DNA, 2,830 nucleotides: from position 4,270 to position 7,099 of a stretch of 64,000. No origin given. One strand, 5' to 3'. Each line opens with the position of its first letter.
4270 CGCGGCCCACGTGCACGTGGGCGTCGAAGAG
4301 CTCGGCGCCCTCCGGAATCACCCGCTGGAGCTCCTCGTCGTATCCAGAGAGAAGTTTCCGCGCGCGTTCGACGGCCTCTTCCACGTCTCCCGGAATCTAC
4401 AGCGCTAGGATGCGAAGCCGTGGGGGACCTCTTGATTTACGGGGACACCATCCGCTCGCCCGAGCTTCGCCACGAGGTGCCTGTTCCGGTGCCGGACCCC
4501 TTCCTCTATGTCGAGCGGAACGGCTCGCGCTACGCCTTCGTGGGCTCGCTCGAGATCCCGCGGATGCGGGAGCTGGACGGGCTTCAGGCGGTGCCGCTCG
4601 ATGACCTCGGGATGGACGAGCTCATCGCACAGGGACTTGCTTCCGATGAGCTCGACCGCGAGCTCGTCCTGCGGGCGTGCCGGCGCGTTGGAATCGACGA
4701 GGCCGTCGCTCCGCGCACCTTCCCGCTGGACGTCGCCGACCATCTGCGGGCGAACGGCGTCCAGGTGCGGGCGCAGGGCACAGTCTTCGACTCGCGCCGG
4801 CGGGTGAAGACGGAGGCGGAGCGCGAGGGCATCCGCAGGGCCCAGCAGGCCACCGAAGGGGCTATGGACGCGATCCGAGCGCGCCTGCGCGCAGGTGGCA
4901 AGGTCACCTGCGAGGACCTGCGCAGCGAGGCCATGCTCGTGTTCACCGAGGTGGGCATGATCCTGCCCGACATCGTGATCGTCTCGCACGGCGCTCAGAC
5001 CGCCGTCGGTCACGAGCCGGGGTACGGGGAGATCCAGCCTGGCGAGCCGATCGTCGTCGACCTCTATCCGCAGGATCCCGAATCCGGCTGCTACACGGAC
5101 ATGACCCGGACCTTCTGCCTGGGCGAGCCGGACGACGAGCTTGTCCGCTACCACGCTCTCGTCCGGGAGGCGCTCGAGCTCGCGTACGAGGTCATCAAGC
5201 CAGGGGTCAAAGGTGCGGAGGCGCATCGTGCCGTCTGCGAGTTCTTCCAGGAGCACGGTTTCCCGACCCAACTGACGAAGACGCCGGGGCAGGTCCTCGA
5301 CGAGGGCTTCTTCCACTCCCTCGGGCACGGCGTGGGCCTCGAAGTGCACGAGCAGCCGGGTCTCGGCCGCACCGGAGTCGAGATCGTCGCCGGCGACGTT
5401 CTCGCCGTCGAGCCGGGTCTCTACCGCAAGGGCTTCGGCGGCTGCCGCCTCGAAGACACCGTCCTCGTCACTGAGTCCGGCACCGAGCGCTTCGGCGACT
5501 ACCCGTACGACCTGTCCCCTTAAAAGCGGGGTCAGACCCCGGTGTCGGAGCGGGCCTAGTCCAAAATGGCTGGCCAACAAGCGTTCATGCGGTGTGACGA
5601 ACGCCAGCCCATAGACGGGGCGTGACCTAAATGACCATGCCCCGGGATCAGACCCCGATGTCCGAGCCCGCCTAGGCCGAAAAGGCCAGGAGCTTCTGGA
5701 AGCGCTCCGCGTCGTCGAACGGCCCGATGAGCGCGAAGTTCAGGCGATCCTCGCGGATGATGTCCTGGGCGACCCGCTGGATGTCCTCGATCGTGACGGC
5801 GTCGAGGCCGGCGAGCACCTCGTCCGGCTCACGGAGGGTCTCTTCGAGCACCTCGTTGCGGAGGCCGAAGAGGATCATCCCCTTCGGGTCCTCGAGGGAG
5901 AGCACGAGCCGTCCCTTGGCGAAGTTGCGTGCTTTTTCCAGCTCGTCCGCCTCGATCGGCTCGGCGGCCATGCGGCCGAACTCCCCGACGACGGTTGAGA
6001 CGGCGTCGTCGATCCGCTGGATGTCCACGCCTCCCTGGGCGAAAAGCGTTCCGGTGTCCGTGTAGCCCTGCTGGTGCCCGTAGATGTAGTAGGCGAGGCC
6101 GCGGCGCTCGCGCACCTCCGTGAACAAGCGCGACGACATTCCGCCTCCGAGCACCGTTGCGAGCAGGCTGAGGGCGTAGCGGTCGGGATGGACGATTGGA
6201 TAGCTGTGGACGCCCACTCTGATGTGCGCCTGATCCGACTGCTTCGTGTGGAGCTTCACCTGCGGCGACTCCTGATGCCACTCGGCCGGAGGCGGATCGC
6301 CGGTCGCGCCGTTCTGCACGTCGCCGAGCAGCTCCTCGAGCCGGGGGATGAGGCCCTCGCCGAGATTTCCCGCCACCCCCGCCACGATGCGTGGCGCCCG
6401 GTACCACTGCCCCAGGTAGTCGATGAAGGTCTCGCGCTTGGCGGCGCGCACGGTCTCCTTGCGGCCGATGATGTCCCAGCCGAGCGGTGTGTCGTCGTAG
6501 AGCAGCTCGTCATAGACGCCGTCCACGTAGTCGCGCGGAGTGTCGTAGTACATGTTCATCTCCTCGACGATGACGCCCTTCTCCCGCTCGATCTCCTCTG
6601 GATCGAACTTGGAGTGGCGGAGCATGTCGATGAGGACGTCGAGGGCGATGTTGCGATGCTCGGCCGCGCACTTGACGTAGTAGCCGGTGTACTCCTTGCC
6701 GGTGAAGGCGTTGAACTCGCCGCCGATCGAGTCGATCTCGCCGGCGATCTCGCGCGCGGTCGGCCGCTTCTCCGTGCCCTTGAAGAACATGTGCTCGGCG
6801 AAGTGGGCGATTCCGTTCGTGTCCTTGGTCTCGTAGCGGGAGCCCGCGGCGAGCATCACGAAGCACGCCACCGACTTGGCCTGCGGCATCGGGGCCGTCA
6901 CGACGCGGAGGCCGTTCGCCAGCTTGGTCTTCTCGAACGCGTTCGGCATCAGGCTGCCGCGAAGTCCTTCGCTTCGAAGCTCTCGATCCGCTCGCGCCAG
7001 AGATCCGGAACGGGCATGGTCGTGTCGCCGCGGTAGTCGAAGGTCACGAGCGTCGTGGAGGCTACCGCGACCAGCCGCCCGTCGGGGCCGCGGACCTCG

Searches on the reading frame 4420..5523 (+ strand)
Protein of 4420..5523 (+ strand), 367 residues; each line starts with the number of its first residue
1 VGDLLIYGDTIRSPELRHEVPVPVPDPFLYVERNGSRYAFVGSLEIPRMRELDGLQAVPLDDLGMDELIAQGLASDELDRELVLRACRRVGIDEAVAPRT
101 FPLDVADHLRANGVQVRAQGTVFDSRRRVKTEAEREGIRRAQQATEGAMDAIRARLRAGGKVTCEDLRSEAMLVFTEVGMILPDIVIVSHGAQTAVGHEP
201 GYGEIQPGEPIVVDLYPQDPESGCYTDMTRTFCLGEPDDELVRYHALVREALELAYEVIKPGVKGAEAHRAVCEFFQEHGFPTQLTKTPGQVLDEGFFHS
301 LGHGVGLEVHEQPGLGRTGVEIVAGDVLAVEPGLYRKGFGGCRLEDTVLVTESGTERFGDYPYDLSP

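Call 47: find_encoding_contigs(protein=window:4420-5523:+, flank=3000, max_places=10)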
Protein window:4420-5523:+ (367 aa): 9 contigs read that carry it; 3 places shown.
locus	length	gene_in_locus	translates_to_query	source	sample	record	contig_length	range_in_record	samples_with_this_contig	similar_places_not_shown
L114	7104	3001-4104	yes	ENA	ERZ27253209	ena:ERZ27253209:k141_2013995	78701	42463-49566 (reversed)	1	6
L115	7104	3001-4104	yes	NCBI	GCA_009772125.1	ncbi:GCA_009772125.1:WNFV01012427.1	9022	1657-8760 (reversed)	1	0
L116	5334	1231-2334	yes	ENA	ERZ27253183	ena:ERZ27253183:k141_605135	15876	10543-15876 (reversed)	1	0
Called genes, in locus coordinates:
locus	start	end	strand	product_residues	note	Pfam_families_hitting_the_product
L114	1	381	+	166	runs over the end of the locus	PF04542:Sigma70_r2, PF22029:PhyR_sigma2 (weak), PF08281:Sigma70_r4_2, PF04545:Sigma70_r4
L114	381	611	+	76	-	PF13490:zf-HC2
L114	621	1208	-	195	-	PF13399:LytR_C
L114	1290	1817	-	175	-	PF12804:NTP_transf_3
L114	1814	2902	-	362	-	PF04909:Amidohydro_2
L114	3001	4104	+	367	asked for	PF00557:Peptidase_M24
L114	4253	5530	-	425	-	PF00675:Peptidase_M16, PF05193:Peptidase_M16_C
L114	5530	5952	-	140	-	PF20791:Acyl-ACP_TE_C, PF13279:4HBT_2, PF03061:4HBT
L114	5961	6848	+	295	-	PF01380:SIS (weak)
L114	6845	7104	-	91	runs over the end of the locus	-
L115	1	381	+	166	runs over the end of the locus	PF04542:Sigma70_r2, PF22029:PhyR_sigma2 (weak), PF08281:Sigma70_r4_2, PF04545:Sigma70_r4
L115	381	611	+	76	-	PF13490:zf-HC2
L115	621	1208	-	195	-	PF13399:LytR_C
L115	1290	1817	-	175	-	PF12804:NTP_transf_3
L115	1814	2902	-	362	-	PF04909:Amidohydro_2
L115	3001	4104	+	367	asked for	PF00557:Peptidase_M24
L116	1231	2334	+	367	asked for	PF00557:Peptidase_M24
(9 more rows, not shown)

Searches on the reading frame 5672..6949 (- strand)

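Call 68: search_protein_families(library=pfam, proteins=[window:5672-6949:-], max_evalue=0.01)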
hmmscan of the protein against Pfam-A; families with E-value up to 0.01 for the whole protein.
window:5672-6949:- (425 aa): 2 families
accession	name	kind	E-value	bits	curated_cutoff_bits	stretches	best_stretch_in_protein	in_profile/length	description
PF00675.25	Peptidase_M16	-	6.7e-38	130.3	22.3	1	15-160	1-145/149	Insulinase (Peptidase family M16)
PF05193.26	Peptidase_M16_C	-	1e-36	127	23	1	172-342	4-179/181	Peptidase M16 inactive domain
